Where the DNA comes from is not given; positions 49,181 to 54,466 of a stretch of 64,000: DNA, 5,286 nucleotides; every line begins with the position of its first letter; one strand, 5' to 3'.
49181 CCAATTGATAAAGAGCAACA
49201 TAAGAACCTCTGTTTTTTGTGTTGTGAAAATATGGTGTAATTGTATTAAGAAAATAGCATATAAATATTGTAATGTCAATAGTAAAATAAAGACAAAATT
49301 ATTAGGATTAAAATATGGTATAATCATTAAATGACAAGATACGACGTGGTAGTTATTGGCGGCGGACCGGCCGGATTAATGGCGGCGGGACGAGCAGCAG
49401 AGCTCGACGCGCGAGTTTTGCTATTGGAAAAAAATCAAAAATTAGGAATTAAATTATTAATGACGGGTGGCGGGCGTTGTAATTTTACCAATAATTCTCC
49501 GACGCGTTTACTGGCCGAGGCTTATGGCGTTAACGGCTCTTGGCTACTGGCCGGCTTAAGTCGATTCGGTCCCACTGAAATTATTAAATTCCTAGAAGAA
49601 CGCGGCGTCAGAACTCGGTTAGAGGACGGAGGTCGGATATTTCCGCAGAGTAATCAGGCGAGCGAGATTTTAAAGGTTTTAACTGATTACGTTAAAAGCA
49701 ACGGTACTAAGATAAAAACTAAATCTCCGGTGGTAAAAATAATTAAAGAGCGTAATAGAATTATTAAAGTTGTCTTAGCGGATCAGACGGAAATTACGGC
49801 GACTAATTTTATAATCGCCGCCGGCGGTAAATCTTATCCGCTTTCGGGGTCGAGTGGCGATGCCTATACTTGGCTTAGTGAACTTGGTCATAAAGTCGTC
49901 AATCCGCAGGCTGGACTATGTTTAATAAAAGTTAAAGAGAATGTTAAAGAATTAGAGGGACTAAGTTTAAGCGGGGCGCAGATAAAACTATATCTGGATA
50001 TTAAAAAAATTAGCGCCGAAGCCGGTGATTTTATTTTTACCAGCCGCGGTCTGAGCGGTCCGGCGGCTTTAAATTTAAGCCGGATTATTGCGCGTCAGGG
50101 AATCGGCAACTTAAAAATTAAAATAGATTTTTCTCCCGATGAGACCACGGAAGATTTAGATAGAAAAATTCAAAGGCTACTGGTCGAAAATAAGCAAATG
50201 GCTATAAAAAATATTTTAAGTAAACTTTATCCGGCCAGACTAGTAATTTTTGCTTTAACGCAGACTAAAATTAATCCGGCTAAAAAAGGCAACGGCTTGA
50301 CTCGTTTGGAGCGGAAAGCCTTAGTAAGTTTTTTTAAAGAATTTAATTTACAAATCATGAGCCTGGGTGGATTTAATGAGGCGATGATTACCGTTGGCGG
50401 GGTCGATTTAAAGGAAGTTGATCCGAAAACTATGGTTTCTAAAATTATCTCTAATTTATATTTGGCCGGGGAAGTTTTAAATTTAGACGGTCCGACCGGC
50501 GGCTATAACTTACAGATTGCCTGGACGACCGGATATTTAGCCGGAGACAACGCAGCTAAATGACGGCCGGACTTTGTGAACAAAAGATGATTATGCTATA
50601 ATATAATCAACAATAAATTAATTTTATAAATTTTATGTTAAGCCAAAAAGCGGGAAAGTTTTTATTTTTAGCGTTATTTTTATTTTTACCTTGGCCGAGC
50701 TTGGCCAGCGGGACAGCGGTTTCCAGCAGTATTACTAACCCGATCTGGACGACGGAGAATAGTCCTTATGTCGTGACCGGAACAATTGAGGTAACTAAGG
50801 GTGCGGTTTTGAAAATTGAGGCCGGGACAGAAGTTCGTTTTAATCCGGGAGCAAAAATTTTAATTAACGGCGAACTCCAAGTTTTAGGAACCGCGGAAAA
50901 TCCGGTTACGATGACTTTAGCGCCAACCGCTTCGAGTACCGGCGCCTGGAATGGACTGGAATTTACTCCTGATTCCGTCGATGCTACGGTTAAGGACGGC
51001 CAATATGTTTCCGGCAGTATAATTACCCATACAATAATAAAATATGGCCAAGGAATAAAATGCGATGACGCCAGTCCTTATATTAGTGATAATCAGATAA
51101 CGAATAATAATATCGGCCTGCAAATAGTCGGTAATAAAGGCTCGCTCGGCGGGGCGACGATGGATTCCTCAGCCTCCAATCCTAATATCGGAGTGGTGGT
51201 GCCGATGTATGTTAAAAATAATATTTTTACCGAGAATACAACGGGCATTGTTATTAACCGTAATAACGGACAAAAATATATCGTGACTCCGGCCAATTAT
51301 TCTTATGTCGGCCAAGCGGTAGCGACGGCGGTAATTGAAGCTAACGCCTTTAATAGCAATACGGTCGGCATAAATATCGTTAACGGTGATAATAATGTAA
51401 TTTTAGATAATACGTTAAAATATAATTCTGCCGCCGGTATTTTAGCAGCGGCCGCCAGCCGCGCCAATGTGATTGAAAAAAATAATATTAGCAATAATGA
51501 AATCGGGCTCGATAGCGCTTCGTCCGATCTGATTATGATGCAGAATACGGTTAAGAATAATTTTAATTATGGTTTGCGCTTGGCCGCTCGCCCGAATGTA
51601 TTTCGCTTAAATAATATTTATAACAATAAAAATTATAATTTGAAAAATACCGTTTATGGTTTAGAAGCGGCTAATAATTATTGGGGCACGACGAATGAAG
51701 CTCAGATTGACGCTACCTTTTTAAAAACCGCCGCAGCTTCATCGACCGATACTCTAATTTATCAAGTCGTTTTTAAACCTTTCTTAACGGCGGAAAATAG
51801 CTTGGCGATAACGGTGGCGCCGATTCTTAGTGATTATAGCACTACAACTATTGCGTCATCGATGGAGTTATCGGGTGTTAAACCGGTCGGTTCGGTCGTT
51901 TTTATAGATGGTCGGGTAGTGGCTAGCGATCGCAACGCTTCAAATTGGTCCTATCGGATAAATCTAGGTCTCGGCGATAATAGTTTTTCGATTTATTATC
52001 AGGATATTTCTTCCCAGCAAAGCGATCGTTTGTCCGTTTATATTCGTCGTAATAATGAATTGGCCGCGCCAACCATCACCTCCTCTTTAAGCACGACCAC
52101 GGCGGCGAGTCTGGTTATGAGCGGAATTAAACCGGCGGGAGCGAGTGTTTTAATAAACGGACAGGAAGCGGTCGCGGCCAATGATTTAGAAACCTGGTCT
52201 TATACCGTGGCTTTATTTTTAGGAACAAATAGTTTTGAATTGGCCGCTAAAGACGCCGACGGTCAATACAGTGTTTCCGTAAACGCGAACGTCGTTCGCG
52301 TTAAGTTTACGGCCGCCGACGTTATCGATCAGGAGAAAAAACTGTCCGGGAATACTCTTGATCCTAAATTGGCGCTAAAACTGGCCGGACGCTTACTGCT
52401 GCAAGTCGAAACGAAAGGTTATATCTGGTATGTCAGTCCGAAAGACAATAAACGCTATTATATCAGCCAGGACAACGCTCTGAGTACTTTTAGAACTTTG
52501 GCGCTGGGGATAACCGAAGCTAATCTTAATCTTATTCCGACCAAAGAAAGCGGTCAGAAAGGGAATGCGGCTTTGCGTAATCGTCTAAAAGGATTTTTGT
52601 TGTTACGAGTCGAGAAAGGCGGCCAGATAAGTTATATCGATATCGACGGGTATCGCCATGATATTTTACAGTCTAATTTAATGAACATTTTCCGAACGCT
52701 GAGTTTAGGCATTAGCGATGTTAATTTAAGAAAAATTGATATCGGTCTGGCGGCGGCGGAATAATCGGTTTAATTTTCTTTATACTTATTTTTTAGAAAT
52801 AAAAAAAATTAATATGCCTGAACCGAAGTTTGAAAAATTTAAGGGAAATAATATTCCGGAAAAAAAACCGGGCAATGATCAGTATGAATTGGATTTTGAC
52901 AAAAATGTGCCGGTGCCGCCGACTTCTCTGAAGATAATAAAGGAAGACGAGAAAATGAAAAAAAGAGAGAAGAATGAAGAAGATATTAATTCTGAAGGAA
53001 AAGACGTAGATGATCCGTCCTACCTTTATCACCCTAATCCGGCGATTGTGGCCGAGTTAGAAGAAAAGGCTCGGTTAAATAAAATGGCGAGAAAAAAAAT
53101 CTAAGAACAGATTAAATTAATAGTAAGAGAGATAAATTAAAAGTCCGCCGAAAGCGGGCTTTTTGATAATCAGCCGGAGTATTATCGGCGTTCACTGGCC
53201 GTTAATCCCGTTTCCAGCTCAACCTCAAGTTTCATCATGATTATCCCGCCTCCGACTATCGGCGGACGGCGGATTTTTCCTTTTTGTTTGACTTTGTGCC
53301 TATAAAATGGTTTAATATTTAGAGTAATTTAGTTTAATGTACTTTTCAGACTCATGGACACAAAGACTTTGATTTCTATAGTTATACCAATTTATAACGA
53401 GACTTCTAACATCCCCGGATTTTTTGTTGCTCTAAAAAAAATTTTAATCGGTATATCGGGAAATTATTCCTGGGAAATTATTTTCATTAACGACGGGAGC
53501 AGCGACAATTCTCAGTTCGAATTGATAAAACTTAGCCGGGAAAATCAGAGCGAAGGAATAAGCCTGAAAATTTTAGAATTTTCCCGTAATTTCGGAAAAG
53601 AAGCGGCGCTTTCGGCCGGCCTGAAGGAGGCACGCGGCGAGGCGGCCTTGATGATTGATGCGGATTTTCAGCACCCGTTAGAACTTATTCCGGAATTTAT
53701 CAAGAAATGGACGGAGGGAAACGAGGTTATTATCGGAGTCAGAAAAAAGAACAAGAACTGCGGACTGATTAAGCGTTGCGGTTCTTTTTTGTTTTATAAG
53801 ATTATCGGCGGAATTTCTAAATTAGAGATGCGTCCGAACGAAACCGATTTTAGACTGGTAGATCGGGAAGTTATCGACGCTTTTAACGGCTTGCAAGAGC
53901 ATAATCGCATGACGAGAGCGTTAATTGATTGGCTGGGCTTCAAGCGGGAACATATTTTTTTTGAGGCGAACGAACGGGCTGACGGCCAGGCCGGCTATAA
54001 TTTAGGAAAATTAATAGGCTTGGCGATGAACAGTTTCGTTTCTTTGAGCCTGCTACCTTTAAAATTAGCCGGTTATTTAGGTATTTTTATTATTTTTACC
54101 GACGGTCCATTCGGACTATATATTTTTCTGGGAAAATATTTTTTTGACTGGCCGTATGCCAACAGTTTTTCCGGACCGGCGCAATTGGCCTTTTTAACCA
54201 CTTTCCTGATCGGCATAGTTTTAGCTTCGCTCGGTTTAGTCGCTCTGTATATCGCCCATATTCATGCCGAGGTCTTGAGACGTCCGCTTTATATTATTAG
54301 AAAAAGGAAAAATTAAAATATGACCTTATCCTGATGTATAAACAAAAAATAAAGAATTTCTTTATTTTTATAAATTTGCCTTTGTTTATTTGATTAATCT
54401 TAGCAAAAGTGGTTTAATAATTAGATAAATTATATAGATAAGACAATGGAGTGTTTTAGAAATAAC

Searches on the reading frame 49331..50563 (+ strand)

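Call 41: search_protein_families(library=pfam, proteins=[window:49331-50563:+])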
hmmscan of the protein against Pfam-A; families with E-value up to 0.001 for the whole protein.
window:49331-50563:+ (410 aa): 13 families
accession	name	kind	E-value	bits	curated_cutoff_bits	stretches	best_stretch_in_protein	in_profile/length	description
PF03486.20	HI0933_like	-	3.6e-82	275.9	50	1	5-406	2-243/244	HI0933-like protein Rossmann domain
PF22780.1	HI0933_like_1st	-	2.7e-28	99.3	27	1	194-352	2-164/165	HI0933-like protein barrel and H2TH domain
PF00890.30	FAD_binding_2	-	1e-13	51.7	20.4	1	5-168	1-205/414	FAD binding domain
PF12831.13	FAD_oxidored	-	1.2e-11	45.1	27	1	5-161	1-141/416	FAD dependent oxidoreductase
PF07992.20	Pyr_redox_2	-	3.7e-11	43.4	26.1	1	4-36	1-33/291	Pyridine nucleotide-disulphide oxidoreductase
PF01134.28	GIDA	-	1.2e-10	41.5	22.1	1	5-166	1-150/391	Glucose inhibited division protein A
PF01266.30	DAO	-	7.2e-10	39.4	27.9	1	5-38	1-34/353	FAD dependent oxidoreductase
PF13738.12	Pyr_redox_3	-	2.1e-07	30.9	30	0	7-36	1-31/305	Pyridine nucleotide-disulphide oxidoreductase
PF01494.25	FAD_binding_3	-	3.1e-06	27.1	22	1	4-166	2-158/349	FAD binding domain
PF13450.12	NAD_binding_8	-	4.4e-06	27.3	21.9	1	8-39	1-32/68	NAD(P)-binding Rossmann-like domain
PF00070.33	Pyr_redox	-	5e-06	27.4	22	0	6-39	2-35/82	Pyridine nucleotide-disulphide oxidoreductase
PF01262.27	AlaDh_PNT_C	-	7.9e-05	22.6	23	1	5-42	30-67/214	Alanine dehydrogenase/PNT, C-terminal domain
PF05834.18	Lycopene_cycl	-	0.00019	21.1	23.4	0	5-37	1-35/380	Lycopene cyclase protein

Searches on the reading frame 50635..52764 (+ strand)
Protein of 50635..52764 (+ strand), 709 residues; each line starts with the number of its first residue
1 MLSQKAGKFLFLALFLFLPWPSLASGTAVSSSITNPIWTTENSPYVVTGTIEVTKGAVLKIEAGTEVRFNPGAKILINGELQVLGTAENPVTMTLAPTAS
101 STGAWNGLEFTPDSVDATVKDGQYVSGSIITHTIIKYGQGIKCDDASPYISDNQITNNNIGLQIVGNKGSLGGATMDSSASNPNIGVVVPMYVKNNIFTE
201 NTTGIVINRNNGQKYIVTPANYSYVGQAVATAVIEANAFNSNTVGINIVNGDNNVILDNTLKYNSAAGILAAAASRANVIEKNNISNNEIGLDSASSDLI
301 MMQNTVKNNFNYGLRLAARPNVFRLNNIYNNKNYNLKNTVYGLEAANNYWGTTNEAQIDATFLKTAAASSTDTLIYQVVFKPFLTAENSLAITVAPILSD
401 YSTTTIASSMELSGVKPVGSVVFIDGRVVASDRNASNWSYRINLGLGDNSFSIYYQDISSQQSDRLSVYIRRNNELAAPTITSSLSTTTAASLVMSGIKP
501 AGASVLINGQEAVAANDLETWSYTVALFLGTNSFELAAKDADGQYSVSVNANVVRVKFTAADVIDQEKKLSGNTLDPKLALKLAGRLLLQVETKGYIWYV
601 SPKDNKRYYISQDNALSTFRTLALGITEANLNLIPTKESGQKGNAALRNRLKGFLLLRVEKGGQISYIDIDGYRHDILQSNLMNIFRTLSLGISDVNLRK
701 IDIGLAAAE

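Call 41: search_protein_families(library=pfam, proteins=[window:50635-52764:+])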
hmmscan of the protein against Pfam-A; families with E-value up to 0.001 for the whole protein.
window:50635-52764:+ (709 aa): 2 families
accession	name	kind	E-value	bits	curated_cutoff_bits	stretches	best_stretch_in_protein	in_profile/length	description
PF13229.12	Beta_helix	-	1.4e-10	41.5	25.9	1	193-335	13-141/158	Right handed beta helix region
PF05048.19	NosD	-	2.3e-10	40.7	23.6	1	193-356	51-192/212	Periplasmic copper-binding protein (NosD)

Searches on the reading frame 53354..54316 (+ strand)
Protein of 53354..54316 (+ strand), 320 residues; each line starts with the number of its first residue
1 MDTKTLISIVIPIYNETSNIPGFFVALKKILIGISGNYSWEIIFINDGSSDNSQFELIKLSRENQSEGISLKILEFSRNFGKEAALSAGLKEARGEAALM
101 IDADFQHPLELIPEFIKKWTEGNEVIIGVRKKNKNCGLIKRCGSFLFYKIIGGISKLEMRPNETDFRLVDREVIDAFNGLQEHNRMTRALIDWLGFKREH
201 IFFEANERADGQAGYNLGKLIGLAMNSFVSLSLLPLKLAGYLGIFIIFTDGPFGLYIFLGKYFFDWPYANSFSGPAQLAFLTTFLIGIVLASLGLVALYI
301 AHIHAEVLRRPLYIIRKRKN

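Call 41: search_protein_families(library=pfam, proteins=[window:53354-54316:+])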
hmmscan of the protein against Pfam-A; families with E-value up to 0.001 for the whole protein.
window:53354-54316:+ (320 aa): 1 family
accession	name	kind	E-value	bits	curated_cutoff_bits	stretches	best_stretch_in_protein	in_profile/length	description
PF00535.33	Glycos_transf_2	-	2.1e-24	86.8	23.3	1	8-174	1-164/168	Glycosyl transferase family 2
